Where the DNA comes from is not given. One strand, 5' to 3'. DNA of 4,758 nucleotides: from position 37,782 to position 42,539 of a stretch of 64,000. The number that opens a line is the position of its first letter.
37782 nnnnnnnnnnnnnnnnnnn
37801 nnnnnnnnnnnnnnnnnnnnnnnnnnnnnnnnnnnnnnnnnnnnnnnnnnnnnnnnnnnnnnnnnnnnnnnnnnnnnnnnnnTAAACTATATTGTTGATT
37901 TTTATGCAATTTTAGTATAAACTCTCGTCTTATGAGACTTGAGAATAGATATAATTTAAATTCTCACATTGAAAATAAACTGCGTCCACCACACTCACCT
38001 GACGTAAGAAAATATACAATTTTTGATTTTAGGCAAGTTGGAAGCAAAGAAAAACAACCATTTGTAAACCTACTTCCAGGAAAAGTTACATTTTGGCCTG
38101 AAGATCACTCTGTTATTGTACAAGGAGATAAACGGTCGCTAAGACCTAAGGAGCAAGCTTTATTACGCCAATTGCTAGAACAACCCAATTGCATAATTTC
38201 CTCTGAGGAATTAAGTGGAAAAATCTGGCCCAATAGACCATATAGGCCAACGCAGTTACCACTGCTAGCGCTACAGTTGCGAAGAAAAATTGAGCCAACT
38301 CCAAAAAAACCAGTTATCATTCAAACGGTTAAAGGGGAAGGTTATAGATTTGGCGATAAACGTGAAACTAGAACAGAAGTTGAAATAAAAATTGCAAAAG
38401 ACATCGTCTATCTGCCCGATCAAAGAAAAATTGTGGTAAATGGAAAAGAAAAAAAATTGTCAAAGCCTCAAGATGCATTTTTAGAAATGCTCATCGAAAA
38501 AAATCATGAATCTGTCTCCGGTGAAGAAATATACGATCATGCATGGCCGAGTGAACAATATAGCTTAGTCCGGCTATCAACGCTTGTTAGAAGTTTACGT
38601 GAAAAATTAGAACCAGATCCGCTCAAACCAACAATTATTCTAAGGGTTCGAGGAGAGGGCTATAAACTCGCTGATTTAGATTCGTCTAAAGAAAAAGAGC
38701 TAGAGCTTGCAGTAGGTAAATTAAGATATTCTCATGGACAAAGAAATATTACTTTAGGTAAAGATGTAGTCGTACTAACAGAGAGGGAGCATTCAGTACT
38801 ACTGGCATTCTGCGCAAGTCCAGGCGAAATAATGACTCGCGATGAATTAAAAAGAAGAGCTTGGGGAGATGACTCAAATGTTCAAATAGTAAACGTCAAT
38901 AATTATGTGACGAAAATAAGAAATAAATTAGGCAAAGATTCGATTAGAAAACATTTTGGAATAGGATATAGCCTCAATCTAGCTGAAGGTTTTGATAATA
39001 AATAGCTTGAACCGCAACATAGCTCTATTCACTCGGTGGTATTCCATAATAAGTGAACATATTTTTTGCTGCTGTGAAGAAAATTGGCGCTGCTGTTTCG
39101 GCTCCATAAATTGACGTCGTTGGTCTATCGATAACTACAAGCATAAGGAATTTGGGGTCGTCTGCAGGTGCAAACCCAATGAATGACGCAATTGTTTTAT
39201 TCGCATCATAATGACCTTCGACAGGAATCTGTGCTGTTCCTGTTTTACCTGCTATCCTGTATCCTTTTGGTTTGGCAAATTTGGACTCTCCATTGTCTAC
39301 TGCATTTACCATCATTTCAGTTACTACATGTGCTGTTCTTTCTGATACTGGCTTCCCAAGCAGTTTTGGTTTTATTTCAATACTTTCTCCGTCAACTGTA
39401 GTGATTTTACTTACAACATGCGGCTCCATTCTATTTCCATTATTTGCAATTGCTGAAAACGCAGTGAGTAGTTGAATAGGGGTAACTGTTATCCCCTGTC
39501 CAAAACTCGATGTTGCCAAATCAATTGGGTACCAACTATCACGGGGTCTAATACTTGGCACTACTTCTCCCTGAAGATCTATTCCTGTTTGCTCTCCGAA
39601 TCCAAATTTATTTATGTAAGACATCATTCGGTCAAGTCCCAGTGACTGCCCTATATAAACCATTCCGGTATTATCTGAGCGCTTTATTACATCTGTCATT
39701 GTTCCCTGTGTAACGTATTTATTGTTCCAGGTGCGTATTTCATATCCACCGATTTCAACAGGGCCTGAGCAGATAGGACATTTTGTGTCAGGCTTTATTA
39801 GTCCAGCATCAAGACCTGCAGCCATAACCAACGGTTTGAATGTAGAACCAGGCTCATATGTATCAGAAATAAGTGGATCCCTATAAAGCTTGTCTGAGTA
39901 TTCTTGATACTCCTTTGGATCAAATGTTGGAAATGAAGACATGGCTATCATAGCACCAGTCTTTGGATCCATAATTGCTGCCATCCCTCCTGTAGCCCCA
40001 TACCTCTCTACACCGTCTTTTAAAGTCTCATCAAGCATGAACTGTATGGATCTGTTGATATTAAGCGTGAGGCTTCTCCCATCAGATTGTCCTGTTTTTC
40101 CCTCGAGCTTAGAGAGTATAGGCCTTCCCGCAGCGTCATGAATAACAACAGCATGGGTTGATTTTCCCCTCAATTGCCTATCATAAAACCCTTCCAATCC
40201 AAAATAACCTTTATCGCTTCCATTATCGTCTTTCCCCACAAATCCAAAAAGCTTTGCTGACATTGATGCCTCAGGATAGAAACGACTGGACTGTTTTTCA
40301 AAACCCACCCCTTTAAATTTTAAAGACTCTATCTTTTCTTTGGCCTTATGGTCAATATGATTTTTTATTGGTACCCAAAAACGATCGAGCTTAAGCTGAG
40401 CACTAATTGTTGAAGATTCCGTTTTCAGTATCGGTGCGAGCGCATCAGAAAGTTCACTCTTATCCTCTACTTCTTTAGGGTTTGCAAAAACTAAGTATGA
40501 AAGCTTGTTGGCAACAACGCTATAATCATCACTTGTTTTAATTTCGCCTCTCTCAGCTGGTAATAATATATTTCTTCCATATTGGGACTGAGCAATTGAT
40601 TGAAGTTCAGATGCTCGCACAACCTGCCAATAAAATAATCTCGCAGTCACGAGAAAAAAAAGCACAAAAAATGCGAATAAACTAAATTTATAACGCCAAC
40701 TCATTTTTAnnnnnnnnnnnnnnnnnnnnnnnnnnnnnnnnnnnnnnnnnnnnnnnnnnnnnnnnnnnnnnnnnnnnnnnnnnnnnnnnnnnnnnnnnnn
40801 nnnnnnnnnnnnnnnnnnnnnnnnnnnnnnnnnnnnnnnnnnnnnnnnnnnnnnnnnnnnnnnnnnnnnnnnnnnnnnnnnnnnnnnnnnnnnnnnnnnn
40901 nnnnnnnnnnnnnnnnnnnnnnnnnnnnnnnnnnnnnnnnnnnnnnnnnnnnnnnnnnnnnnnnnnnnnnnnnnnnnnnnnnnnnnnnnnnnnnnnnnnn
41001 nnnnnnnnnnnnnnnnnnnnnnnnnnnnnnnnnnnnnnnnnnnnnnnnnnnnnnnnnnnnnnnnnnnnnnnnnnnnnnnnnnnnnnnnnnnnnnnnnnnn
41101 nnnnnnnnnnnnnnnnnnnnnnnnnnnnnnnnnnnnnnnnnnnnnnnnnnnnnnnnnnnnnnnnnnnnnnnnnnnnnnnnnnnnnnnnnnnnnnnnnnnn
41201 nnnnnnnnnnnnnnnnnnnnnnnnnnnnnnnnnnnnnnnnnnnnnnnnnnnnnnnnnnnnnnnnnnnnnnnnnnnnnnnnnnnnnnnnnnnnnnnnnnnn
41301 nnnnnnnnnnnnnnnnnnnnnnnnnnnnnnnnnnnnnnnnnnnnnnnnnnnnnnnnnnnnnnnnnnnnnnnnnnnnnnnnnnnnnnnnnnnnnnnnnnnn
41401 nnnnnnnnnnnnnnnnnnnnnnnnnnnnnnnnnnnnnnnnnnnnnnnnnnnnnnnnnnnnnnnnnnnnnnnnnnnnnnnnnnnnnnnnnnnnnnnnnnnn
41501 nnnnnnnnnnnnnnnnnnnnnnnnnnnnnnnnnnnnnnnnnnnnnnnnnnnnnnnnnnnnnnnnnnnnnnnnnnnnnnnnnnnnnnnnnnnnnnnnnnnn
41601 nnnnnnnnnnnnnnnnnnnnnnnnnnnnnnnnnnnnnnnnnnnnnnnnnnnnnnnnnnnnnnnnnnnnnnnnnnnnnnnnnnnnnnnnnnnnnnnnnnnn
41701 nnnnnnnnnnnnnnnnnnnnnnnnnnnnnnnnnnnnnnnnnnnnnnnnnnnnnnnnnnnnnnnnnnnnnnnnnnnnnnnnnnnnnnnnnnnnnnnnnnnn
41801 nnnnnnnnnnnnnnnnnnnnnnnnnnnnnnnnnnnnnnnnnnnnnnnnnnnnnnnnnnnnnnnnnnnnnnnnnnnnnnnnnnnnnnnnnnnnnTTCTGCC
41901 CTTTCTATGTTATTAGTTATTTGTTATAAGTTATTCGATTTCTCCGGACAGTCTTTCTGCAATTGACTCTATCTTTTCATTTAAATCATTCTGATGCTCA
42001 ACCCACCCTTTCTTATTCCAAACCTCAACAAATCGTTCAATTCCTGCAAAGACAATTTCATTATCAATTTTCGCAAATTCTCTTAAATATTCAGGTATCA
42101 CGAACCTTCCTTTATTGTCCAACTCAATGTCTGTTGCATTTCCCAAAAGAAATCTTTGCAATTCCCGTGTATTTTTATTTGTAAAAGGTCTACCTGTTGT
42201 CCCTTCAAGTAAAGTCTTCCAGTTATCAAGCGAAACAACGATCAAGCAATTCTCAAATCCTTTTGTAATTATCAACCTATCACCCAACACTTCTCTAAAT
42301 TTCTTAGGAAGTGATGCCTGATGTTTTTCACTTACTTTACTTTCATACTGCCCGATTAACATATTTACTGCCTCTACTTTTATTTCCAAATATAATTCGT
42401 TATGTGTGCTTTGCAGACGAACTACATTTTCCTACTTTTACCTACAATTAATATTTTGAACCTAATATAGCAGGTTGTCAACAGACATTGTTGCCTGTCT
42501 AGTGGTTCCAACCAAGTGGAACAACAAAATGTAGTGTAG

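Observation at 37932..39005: Receiver-less protein built from three tandem OmpR/PhoB winged-helix DNA-binding domains, inserted head-on into the dcw cluster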

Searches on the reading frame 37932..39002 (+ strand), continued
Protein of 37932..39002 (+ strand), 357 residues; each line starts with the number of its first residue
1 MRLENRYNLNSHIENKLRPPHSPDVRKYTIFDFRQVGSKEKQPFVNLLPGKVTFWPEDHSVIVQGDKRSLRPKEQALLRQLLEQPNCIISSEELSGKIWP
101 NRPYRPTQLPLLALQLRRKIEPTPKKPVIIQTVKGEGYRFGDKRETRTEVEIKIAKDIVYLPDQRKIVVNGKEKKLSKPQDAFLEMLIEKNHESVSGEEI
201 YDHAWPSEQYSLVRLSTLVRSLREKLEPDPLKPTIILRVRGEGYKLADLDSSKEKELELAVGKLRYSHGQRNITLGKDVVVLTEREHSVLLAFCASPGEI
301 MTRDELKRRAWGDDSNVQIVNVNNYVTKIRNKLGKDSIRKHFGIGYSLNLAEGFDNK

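Call 62: find_encoding_contigs(protein=P0016, flank=6000, max_places=3)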
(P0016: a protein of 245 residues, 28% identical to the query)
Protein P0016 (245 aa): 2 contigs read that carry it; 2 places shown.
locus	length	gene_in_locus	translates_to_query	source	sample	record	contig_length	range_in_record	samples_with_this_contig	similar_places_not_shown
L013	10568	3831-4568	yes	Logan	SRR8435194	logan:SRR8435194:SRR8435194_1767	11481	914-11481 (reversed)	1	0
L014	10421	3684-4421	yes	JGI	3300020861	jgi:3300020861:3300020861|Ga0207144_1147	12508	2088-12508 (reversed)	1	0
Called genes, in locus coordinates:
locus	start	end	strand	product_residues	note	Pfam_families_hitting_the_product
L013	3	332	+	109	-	?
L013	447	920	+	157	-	PF08002:DUF1697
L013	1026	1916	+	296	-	PF12760:Zn_ribbon_IS1595, PF12762:DDE_Tnp_IS1595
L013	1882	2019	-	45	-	-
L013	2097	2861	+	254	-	-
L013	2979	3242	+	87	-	PF02148:zf-UBP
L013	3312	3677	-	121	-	-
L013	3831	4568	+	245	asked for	PF00486:Trans_reg_C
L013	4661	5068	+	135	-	-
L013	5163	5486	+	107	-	-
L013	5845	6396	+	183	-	-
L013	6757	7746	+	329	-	-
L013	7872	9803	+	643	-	PF02705:K_trans, PF22776:K_trans_C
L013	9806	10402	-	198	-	PF00963:Cohesin (weak)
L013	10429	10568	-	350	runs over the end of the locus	?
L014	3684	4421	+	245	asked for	PF00486:Trans_reg_C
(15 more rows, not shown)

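Call 63: find_encoding_contigs(protein=P0111, flank=6000, max_places=2)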
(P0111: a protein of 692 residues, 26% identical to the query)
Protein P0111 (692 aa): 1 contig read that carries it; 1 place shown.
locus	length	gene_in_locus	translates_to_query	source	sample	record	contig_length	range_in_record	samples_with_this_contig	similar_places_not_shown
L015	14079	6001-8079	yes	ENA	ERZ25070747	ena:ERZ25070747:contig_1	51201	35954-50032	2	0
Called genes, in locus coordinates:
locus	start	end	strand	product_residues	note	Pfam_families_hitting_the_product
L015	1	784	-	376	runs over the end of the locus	PF13542:HTH_Tnp_ISL3, PF01610:DDE_Tnp_ISL3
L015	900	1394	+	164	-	-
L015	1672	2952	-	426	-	PF00133:tRNA-synt_1, PF09334:tRNA-synt_1g, PF08264:Anticodon_1, PF10458:Val_tRNA-synt_C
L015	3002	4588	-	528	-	PF00133:tRNA-synt_1, PF09334:tRNA-synt_1g, PF13603:tRNA-synt_1_2 (faint)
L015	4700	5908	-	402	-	PF07690:MFS_1, PF12832:MFS_1_like, PF13347:MFS_2 (faint), PF00083:Sugar_tr, PF03092:BT1 (faint), PF07690:MFS_1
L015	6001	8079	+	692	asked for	PF00486:Trans_reg_C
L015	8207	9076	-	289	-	PF06629:MipA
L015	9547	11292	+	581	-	PF00884:Sulfatase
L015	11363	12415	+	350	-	PF14696:Glyoxalase_5, PF00903:Glyoxalase, PF13669:Glyoxalase_4 (weak)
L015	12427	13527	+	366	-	PF20510:HgmA_N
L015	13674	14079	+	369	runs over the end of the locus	PF00383:dCMP_cyt_deam_1, PF01872:RibD_C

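Call 64: find_encoding_contigs(protein=P0011, flank=6000, max_places=2)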
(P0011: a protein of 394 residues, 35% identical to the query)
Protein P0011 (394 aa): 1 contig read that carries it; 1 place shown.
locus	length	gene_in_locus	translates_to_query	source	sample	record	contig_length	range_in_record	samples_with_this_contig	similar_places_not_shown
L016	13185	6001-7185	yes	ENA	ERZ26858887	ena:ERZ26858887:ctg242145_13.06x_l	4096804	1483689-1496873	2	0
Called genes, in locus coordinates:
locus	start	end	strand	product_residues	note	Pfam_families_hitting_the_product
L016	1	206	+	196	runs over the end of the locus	-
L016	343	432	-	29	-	-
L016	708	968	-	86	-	-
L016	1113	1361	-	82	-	-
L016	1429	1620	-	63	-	-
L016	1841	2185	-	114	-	-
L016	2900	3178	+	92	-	-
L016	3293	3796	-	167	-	-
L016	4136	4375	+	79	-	-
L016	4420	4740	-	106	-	-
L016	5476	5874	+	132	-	PF01548:DEDD_Tnp_IS110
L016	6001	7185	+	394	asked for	PF00486:Trans_reg_C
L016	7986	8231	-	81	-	-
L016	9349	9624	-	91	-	-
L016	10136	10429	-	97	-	-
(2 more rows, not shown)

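Call 73: search_protein_families(library=padloc, proteins=[P0001, P0004, P0005], max_evalue=0.01)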
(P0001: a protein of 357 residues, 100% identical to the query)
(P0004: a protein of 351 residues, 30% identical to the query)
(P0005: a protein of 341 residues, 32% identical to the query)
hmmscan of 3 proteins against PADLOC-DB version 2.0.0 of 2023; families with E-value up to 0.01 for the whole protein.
P0001 (357 aa): 0 families

P0004 (351 aa): 0 families

P0005 (341 aa): 0 families

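Call 74: search_protein_families(library=phrogs, proteins=[P0001, P0004, P0005], max_evalue=0.01)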
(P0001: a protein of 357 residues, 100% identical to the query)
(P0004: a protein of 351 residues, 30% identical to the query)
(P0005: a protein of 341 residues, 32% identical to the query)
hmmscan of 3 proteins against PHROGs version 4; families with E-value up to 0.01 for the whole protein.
P0001 (357 aa): 1 family
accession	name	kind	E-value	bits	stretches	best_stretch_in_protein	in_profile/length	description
phrog_731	-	unknown function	7e-36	124.6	3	255-349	128-225/227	-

P0004 (351 aa): 2 families
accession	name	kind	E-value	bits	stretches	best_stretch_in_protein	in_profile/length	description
phrog_731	-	unknown function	6.3e-41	141.2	3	160-250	137-225/227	-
phrog_31800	-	transcription regulation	0.0095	16.8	0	279-349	18-94/152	transcriptional regulator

P0005 (341 aa): 1 family
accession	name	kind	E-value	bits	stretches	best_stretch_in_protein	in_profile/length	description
phrog_731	-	unknown function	1.5e-21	77.8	2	172-255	141-225/227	-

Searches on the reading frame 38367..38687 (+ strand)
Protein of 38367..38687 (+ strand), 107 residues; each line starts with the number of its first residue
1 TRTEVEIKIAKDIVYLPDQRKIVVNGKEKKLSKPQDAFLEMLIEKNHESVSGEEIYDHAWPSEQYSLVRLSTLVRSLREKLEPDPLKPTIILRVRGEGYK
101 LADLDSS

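Call 5: search_protein_families(library=pfam, proteins=[window:38367-38687:+], max_evalue=10)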
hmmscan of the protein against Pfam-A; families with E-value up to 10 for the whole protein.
seq(107 aa): 1 family
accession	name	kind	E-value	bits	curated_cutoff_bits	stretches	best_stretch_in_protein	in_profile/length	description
PF00486.34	Trans_reg_C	-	9.4e-13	48.5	26.2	1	27-101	2-77/77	Transcriptional regulatory protein, C terminal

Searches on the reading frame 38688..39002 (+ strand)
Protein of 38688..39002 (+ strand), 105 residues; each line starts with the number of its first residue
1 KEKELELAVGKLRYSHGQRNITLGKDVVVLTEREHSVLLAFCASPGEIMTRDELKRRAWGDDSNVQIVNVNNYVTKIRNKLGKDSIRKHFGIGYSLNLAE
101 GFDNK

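Call 5: search_protein_families(library=pfam, proteins=[window:38688-39002:+], max_evalue=10)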
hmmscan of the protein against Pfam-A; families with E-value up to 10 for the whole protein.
seq(105 aa): 2 families
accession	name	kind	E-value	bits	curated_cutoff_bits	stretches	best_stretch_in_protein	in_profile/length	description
PF00486.34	Trans_reg_C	-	5.5e-14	52.4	26.2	1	28-96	4-77/77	Transcriptional regulatory protein, C terminal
PF00196.25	GerE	-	0.15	12.2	23.5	0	69-85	33-49/57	Bacterial regulatory proteins, luxR family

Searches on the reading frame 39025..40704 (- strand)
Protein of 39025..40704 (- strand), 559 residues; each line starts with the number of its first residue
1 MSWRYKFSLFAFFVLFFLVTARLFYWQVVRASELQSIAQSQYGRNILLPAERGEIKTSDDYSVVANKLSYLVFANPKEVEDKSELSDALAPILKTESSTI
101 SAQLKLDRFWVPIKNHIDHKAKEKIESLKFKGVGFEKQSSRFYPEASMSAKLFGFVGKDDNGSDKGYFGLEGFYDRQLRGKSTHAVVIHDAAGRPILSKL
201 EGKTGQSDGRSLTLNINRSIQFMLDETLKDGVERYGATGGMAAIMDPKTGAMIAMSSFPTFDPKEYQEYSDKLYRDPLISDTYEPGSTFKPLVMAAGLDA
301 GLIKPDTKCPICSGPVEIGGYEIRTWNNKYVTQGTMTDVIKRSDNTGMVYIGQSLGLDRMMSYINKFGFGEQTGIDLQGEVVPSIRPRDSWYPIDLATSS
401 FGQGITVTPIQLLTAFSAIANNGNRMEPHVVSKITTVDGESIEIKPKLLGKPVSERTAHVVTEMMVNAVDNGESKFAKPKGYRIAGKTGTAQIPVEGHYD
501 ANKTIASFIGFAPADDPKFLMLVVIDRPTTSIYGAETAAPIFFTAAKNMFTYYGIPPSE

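Call 3: search_protein_families(library=pfam, proteins=[window:39025-40704:-], max_evalue=1)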
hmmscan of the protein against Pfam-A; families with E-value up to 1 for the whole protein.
window:39025-40704:- (559 aa): 3 families
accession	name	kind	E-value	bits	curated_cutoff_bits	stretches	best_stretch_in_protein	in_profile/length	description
PF00905.27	Transpeptidase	-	2.4e-79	267.1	22.1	1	240-542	1-294/299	Penicillin binding protein transpeptidase domain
PF03717.20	PBP_dimer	-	3.1e-17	64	24.4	1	49-196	3-176/180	Penicillin-binding Protein dimerisation domain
PF13354.11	Beta-lactamase2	-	1.1e-05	25.3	22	1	282-490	20-189/214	Beta-lactamase enzyme family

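Call 24: find_related_loci(query=window:39025-40701:-, collection=genome_contigs, flank=6000)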
Query window:39025-40701:- (558 aa) in genome_contigs; peptide patterns used: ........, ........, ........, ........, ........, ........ (x = any residue, [..] = any of these).
269 stretches matched a pattern; 4 encode a relative of the query (tblastn E <= 1e-3); 4 distinct loci.
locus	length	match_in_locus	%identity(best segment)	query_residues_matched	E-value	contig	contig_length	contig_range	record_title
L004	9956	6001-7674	76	1-558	0e+0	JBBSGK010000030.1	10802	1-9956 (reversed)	MAG: Candidatus Levyibacteriota bacterium isolate LS2_sbin.37 LS2_sbin.37_K_394611_L_10802_cov_12.0000, whole genome sho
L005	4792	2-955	91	241-558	0e+0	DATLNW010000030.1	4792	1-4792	MAG TPA_asm: Lysobacterales bacterium isolate SMAG_U13810 k141_2804689, whole genome shotgun sequence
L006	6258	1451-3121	34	3-556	1e-105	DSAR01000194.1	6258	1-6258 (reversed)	MAG TPA_asm: Chloroflexota bacterium isolate SpSt-1153 Ga0129302_1008138, whole genome shotgun sequence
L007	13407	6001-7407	24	107-526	2e-24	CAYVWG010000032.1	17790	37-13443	MAG TPA_asm: uncultured Oscillospiraceae bacterium isolate SRP222994_co1_109 genome assembly, contig: NODE_6568_length_1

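Call 28: search_protein_families(library=pfam, proteins=[L004:7680-8273:-], max_evalue=0.001)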
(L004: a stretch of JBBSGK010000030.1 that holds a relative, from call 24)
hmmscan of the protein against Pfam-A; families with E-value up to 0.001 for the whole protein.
L004:7680-8273:- (197 aa): 0 families

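Call 73: search_protein_families(library=padloc, proteins=[L004:7680-8273:-], max_evalue=0.01)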
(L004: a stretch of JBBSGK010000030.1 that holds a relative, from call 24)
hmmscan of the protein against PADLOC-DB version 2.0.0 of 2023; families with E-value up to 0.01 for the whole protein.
L004:7680-8273:- (197 aa): 0 families

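Call 74: search_protein_families(library=phrogs, proteins=[L004:7680-8273:-], max_evalue=0.01)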
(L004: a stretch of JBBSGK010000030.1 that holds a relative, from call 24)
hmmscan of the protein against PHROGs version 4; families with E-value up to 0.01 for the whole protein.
L004:7680-8273:- (197 aa): 0 families

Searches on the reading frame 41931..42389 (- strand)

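Call 3: search_protein_families(library=pfam, proteins=[window:41931-42389:-], max_evalue=1)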
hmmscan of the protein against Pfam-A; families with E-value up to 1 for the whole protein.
window:41931-42389:- (152 aa): 3 families
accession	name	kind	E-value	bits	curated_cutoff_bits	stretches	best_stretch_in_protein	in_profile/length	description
PF02381.23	MraZ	-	3.8e-22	78.5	23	2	81-146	1-67/72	MraZ protein, putative antitoxin-like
PF04014.23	MazE_antitoxin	-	0.035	14.5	24.7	1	18-42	3-31/48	Antidote-toxin recognition MazE, bacterial antitoxin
PF13690.11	CheX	-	0.15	12.6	27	1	6-31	48-73/94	Chemotaxis phosphatase CheX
